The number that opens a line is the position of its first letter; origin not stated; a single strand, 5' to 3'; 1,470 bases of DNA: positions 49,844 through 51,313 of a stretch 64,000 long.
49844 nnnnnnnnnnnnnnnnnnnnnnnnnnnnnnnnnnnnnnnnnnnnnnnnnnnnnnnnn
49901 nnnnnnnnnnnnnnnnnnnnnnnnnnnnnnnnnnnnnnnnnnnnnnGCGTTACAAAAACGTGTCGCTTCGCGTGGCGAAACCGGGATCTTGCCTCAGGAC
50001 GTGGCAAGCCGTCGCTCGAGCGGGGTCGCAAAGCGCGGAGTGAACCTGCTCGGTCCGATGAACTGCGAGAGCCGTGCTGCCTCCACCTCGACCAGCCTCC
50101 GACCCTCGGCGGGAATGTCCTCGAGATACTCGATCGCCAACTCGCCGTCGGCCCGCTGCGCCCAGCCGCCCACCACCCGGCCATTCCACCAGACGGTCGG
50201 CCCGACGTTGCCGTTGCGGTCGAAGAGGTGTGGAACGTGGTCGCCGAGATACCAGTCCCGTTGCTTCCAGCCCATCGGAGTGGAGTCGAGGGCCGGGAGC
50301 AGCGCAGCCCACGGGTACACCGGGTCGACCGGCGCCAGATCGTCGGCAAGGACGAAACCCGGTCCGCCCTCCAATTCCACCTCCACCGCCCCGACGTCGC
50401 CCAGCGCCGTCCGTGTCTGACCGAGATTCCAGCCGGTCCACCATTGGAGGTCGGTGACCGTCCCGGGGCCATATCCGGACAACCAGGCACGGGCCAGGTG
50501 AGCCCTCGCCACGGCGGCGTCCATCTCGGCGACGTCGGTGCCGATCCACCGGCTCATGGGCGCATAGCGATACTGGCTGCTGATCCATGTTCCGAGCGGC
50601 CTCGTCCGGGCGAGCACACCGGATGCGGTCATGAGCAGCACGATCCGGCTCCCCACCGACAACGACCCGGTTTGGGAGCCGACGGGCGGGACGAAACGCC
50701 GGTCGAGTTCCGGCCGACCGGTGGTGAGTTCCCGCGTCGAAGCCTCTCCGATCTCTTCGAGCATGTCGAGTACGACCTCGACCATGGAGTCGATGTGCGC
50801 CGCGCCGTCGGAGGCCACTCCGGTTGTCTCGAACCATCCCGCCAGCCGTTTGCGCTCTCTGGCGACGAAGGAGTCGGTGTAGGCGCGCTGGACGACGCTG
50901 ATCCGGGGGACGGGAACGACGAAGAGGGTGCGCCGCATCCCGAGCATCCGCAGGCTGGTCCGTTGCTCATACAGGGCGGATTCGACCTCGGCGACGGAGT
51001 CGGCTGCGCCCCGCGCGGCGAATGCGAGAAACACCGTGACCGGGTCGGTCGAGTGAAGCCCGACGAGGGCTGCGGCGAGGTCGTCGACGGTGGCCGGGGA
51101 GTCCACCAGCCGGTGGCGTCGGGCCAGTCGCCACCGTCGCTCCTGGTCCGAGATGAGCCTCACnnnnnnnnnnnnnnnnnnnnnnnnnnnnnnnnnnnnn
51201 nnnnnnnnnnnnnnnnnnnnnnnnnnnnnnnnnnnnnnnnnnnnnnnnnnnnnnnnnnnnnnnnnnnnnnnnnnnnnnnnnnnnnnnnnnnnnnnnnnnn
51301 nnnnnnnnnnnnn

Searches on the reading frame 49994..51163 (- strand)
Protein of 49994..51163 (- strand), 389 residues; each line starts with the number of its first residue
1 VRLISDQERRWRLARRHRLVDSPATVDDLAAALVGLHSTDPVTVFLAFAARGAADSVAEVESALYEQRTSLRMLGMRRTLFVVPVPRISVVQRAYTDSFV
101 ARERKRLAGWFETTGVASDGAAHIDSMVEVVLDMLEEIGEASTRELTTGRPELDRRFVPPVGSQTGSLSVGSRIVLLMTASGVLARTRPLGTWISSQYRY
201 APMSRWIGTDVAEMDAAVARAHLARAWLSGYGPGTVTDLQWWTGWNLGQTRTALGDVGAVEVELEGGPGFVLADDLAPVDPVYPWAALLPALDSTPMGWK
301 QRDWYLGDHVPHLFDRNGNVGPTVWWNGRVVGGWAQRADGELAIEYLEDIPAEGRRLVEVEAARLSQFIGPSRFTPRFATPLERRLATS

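Call 11: search_protein_families(library=pfam, proteins=[window:49994-51163:-])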
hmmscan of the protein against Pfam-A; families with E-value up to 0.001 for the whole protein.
window:49994-51163:- (389 aa): 1 family
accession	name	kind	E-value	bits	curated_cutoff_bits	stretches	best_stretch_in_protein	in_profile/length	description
PF06224.18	AlkZ-like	-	3.3e-54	185.2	25.9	1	31-368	2-329/329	DNA glycosylase AlkZ-like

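Call 15: find_encoding_contigs(protein=window:49994-51163:-, flank=3000, max_places=6)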
Protein window:49994-51163:- (389 aa): no gene with exactly this product is on record in the collection.

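Call 17: find_homologous_proteins(query=window:49994-51163:-, max_evalue=1e-30)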
Query window:49994-51163:- (389 aa): 7685 proteins with E <= 1e-30 among 8000 candidates; the best 120 are listed.
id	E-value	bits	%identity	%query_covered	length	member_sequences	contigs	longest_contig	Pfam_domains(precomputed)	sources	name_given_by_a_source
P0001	4.9e-237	804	92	100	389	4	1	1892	PF06224.19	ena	-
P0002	3.8e-181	620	72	99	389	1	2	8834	PF06224.19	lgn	-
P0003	3.1e-180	617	70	99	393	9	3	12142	PF06224.19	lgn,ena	-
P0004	5.5e-179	613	70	99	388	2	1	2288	PF06224.19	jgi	jgi:hypothetical protein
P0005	1.3e-178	612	71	100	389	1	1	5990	PF06224.19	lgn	-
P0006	1.9e-178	611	70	99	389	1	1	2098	PF06224.19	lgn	-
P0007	7.4e-178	609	71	99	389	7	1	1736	PF06224.19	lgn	-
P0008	2.0e-177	608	70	99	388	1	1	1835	PF06224.19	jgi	-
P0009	4.3e-173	594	67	99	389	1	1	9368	PF06224.19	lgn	-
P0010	1.7e-172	592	69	99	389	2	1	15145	PF06224.19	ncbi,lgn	ncbi:MAG: winged helix DNA-binding domain-containing protein [Acidimicrobiia bacterium]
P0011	7.5e-172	590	69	99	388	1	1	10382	PF06224.19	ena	-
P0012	1.3e-171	589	66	99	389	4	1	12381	PF06224.19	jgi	jgi:hypothetical protein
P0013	4.3e-169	581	69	99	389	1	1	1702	PF06224.19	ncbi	-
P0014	6.9e-168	577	67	99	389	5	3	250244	PF06224.19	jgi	jgi:hypothetical protein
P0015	1.6e-167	575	67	99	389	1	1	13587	PF06224.19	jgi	jgi:hypothetical protein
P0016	1.6e-167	575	67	100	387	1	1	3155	PF06224.19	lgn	-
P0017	3.4e-166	571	67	98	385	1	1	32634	PF06224.19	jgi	jgi:hypothetical protein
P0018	5.8e-164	564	66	99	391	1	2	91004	PF06224.19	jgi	jgi:hypothetical protein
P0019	2.4e-163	562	66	99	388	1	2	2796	PF06224.19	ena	-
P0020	4.1e-163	561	63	100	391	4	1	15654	PF06224.19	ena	-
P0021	1.3e-162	559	66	99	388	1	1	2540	PF06224.19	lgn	-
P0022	6.8e-162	557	66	99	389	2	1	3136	PF06224.19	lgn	-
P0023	7.5e-162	557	63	100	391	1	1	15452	PF06224.19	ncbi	-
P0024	6.7e-161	554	65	99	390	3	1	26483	PF06224.19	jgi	jgi:hypothetical protein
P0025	2.3e-160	552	69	90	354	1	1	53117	PF06224.19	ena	-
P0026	4.1e-160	551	66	99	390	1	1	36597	PF06224.19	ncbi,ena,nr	ncbi:MAG TPA: winged helix DNA-binding domain-containing protein [Acidimicrobiia bacterium]|nr:winge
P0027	1.3e-157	543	62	96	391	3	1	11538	PF06224.19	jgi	jgi:hypothetical protein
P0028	2.9e-156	538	63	99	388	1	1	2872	PF06224.19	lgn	-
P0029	7.8e-156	537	64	100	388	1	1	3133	PF06224.19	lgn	-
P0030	1.5e-154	533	64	98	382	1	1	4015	PF06224.19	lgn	-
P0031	2.8e-154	532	63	99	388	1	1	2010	PF06224.19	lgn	-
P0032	1.1e-153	530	66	93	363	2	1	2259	PF06224.19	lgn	-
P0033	1.3e-153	530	65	99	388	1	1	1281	PF06224.19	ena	-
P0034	5.6e-152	524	64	99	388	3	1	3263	PF06224.19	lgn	-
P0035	7.1e-152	524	65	93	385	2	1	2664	PF06224.19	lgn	-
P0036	1.4e-151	523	72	81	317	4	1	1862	PF06224.19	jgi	jgi:hypothetical protein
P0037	6.7e-146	504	61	99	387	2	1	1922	PF06224.19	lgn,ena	-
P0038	1.7e-134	467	56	99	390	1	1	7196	PF06224.19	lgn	-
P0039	5.5e-120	419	51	99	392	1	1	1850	PF06224.19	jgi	-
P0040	3.2e-117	410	50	99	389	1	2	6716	PF06224.19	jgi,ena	-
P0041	5.3e-116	406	52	98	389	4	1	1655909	PF06224.19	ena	-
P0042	5.3e-116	406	50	99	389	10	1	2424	PF06224.19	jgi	-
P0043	8.6e-116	405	51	99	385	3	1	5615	PF06224.19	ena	-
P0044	9.5e-116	405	51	99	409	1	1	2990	PF06224.19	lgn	-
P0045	1.9e-115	404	52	100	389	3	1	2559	PF06224.19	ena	-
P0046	1.9e-115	404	53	96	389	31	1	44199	PF06224.19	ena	-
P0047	2.0e-115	404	50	99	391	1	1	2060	PF06224.19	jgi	-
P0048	2.0e-115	404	51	92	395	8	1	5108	PF06224.19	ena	-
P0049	2.3e-115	404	51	99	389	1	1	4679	PF06224.19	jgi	jgi:DNA glycosylase AlkZ-like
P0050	3.0e-115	403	49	99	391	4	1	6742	PF06224.19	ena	-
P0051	3.9e-115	403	53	99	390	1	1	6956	PF06224.19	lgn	-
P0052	4.1e-115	403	52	99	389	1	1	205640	PF06224.19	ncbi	-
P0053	7.9e-115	402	50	99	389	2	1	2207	PF06224.19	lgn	-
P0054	1.1e-114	401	51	99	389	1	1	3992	PF06224.19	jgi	jgi:hypothetical protein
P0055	1.7e-114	401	52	93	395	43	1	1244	PF06224.19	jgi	jgi:DNA glycosylase AlkZ-like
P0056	2.3e-114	400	51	98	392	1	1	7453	PF06224.19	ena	-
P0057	2.6e-114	400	51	99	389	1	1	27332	PF06224.19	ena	-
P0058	3.0e-114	400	52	93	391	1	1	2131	PF06224.19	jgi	jgi:hypothetical protein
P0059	3.6e-114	400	51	93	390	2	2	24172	PF06224.19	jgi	jgi:hypothetical protein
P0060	5.8e-114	399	50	95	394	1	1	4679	PF06224.19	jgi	jgi:hypothetical protein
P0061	6.7e-114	399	51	100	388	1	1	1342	PF06224.19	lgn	-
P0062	7.5e-114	399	49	99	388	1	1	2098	PF06224.19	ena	-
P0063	9.5e-114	398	49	99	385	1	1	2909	PF06224.19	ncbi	-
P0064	1.5e-113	398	52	99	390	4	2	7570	PF06224.19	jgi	jgi:hypothetical protein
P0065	1.7e-113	398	49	100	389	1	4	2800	PF06224.19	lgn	-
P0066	1.7e-113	398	50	100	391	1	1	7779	PF06224.19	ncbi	-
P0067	2.0e-113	397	52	91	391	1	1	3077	PF06224.19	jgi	jgi:DNA glycosylase AlkZ-like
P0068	2.4e-113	397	50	99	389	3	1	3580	PF06224.19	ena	-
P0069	2.4e-113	397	51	99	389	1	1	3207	PF06224.19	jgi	jgi:hypothetical protein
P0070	2.7e-113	397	50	92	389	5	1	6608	PF06224.19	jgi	jgi:hypothetical protein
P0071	2.9e-113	397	51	93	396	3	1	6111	PF06224.19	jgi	jgi:hypothetical protein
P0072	3.0e-113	397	52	93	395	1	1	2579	PF06224.19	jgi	jgi:hypothetical protein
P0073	4.3e-113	396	51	93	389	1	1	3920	PF06224.19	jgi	jgi:DNA glycosylase AlkZ-like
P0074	4.3e-113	396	52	92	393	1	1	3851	PF06224.19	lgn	-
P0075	4.5e-113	396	50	99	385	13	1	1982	PF06224.19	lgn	-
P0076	4.7e-113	396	51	92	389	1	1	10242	PF06224.19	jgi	jgi:hypothetical protein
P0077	4.7e-113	396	68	68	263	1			PF06224.19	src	-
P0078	4.7e-113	396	48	99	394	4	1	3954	PF06224.19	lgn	-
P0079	5.2e-113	396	50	99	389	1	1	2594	PF06224.19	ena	-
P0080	5.6e-113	396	52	99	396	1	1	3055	PF06224.19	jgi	jgi:hypothetical protein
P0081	7.6e-113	395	51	100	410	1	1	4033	PF06224.19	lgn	-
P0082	7.7e-113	395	50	100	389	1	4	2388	PF06224.19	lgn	-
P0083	8.8e-113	395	52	95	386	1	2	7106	PF06224.19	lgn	-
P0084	9.1e-113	395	52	92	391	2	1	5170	PF06224.19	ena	-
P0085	1.3e-112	395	50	92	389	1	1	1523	PF06224.19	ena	-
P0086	1.4e-112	394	51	99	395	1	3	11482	PF06224.19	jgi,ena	jgi:hypothetical protein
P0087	1.4e-112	394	52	100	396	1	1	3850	PF06224.19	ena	-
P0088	1.5e-112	394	51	99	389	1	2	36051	PF06224.19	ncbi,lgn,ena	-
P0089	1.5e-112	394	51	99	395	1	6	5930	PF06224.19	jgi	jgi:Winged helix DNA-binding domain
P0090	1.7e-112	394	50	99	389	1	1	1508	PF06224.19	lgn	-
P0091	2.1e-112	394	52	99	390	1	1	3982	PF06224.19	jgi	jgi:Winged helix DNA-binding domain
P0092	2.3e-112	394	52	99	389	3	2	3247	PF06224.19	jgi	jgi:hypothetical protein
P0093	2.7e-112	394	51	99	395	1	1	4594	PF06224.19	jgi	jgi:hypothetical protein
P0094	2.8e-112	394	53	99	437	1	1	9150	PF06224.19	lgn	-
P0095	2.9e-112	393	52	91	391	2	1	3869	PF06224.19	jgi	jgi:DNA glycosylase AlkZ-like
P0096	3.0e-112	393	51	97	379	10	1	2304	PF06224.19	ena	-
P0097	3.4e-112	393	51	99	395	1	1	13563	PF06224.19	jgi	jgi:Winged helix DNA-binding domain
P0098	3.7e-112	393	53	99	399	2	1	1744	PF06224.19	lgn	-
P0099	3.7e-112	393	51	100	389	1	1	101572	PF06224.19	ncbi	ncbi:MAG: winged helix DNA-binding domain-containing protein [Nitriliruptorales bacterium]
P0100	4.3e-112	393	51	99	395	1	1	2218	PF06224.19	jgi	-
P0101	4.9e-112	393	51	93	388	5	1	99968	PF06224.19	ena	-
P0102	5.2e-112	393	51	93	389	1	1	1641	PF06224.19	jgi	jgi:hypothetical protein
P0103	5.4e-112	393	51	100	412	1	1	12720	PF06224.19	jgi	-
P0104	8.0e-112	392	50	99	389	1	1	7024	PF06224.19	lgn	-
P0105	8.6e-112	392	49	99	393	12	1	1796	PF06224.19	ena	-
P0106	1.2e-111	391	50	93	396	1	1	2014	PF06224.19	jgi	jgi:hypothetical protein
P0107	1.2e-111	391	51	93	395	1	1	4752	PF06224.19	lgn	-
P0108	1.3e-111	391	51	99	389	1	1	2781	PF06224.19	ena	-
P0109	1.3e-111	391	52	93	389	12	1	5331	PF06224.19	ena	-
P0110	1.5e-111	391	49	100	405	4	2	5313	PF06224.19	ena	-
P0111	1.5e-111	391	51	94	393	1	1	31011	PF06224.19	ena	-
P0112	1.8e-111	391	50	95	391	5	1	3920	PF06224.19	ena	-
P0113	1.9e-111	391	51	94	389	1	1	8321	PF06224.19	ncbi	-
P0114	1.9e-111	391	52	92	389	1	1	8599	PF06224.19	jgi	jgi:hypothetical protein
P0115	2.6e-111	390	52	93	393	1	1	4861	PF06224.19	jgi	jgi:hypothetical protein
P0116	2.9e-111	390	51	96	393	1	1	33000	PF06224.19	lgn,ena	-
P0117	3.1e-111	390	52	93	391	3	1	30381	PF06224.19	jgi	jgi:winged helix DNA-binding protein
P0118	3.1e-111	390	50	100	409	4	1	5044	PF06224.19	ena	-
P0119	3.2e-111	390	49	100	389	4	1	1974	PF06224.19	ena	-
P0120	3.2e-111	390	51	99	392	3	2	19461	PF06224.19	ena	-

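Call 18: find_encoding_contigs(protein=P0001, flank=3000, max_places=3)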
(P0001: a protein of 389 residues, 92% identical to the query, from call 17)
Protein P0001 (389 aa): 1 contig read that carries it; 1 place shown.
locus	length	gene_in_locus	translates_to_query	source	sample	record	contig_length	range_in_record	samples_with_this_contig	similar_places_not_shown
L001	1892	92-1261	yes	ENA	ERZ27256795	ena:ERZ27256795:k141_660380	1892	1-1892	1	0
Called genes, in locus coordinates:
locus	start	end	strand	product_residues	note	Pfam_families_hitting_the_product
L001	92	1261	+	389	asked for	PF06224:AlkZ-like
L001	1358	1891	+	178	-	?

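Call 19: find_encoding_contigs(protein=P0003, flank=4000, max_places=3)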
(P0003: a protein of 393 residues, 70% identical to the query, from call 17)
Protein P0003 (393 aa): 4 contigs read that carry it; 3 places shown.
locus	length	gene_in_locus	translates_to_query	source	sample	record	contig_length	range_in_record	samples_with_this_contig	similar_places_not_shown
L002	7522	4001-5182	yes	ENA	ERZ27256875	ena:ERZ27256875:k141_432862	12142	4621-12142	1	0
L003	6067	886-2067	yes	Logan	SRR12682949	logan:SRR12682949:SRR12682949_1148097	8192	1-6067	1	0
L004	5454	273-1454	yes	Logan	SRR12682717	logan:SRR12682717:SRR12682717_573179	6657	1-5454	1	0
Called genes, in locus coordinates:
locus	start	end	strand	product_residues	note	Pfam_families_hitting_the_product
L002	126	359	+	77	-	PF09851:SHOCT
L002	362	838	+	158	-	PF13473:Cupredoxin_1, PF00127:Copper-bind, PF06525:SoxE (faint)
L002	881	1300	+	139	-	PF03625:DUF302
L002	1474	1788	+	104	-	PF01872:RibD_C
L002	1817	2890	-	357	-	PF04055:Radical_SAM, PF13353:Fer4_12 (weak), PF06463:Mob_synth_C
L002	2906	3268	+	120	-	PF00085:Thioredoxin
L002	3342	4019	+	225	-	-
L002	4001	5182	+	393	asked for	PF06224:AlkZ-like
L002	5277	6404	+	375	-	PF22660:RS_preATP-grasp-like, PF02222:ATP-grasp, PF17769:PurK_C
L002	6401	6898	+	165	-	PF00731:AIRC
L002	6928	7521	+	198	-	?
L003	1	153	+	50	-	?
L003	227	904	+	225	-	-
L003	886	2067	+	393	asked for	PF06224:AlkZ-like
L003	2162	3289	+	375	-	PF22660:RS_preATP-grasp-like, PF02222:ATP-grasp, PF17769:PurK_C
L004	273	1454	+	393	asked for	PF06224:AlkZ-like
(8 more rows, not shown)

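Call 20: find_encoding_contigs(protein=P0014, flank=10000, max_places=3)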
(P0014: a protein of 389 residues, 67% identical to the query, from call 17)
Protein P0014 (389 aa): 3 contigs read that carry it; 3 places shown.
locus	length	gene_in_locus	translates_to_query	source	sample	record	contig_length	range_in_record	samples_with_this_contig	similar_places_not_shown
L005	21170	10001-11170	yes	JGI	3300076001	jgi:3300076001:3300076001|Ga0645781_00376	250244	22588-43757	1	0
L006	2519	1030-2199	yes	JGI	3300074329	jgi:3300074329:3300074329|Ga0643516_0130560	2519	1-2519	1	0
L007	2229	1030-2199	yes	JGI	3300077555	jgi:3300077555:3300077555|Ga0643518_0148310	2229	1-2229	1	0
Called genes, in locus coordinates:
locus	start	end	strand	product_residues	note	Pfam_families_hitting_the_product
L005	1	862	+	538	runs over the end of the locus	PF00528:BPD_transp_1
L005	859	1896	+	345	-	PF00005:ABC_tran, PF13304:AAA_21 (weak), PF08402:TOBE_2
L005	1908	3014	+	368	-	-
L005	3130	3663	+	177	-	PF12804:NTP_transf_3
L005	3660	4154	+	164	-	-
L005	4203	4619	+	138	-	-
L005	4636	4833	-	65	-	-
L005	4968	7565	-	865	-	PF00690:Cation_ATPase_N, PF00122:E1-E2_ATPase, PF00702:Hydrolase, PF13246:Cation_ATPase, PF12710:HAD, PF08282:Hydrolase_3 (faint), PF00689:Cation_ATPase_C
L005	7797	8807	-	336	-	PF04055:Radical_SAM, PF06463:Mob_synth_C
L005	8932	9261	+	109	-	PF00085:Thioredoxin, PF13192:Thioredoxin_3 (weak)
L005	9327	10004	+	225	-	-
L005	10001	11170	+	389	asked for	PF06224:AlkZ-like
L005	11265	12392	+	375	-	PF22660:RS_preATP-grasp-like, PF02222:ATP-grasp, PF17769:PurK_C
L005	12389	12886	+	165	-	PF00731:AIRC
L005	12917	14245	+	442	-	PF00753:Lactamase_B (weak), PF00581:Rhodanese (weak)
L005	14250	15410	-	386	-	PF04519:Bactofilin (faint)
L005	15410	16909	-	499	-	PF00361:Proton_antipo_M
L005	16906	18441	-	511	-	PF00361:Proton_antipo_M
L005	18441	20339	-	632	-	PF00662:Proton_antipo_N, PF00361:Proton_antipo_M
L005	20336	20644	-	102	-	PF00420:Oxidored_q2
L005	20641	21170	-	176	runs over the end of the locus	PF00499:Oxidored_q3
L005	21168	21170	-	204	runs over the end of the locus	PF13183:Fer4_8 (faint), PF13484:Fer4_16 (faint), PF13534:Fer4_17 (faint), PF14697:Fer4_21 (faint), PF13237:Fer4_10 (weak), PF12838:Fer4_7, PF13187:Fer4_9 (weak), PF00037:Fer4, +2 more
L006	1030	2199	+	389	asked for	PF06224:AlkZ-like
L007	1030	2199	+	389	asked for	PF06224:AlkZ-like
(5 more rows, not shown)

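Call 56: search_protein_families(library=pfam, proteins=[L002:3342-4019:+], max_evalue=0.00001)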
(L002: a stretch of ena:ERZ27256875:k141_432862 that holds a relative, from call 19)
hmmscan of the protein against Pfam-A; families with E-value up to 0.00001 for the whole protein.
L002:3342-4019:+ (225 aa): 0 families

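Call 90: find_encoding_contigs(protein=P0038, flank=2500, max_places=2)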
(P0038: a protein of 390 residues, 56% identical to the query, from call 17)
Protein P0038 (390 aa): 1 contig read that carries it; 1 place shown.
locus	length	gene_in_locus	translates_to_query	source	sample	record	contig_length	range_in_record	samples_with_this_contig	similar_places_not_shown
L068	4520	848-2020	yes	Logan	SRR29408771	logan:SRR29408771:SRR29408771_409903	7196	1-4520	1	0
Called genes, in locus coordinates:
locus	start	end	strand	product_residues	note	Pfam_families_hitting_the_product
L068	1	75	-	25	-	?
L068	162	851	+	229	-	-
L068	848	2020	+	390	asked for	PF06224:AlkZ-like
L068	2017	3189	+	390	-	PF22660:RS_preATP-grasp-like, PF02222:ATP-grasp, PF17769:PurK_C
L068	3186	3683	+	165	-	PF00731:AIRC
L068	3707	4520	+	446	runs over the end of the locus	PF00581:Rhodanese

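Call 91: find_encoding_contigs(protein=P0026, flank=2500, max_places=2)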
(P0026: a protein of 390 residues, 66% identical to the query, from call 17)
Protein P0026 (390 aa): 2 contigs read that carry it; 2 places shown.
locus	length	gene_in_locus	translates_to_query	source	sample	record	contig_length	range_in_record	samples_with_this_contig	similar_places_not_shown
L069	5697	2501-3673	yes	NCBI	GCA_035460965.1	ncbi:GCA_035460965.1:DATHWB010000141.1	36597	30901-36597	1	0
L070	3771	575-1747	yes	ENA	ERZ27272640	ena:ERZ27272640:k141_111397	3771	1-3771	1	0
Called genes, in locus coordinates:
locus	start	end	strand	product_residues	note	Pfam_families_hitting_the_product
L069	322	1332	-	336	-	PF04055:Radical_SAM, PF06463:Mob_synth_C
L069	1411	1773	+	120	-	PF00085:Thioredoxin, PF13192:Thioredoxin_3 (weak)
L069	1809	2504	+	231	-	-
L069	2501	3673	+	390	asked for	PF06224:AlkZ-like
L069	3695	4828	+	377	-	PF22660:RS_preATP-grasp-like, PF02222:ATP-grasp, PF17769:PurK_C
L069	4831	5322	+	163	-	PF00731:AIRC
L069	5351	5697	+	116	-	PF00753:Lactamase_B (weak)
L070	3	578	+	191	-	?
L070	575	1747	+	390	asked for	PF06224:AlkZ-like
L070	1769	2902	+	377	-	PF22660:RS_preATP-grasp-like, PF02222:ATP-grasp, PF17769:PurK_C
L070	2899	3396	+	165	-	PF00731:AIRC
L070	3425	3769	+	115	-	?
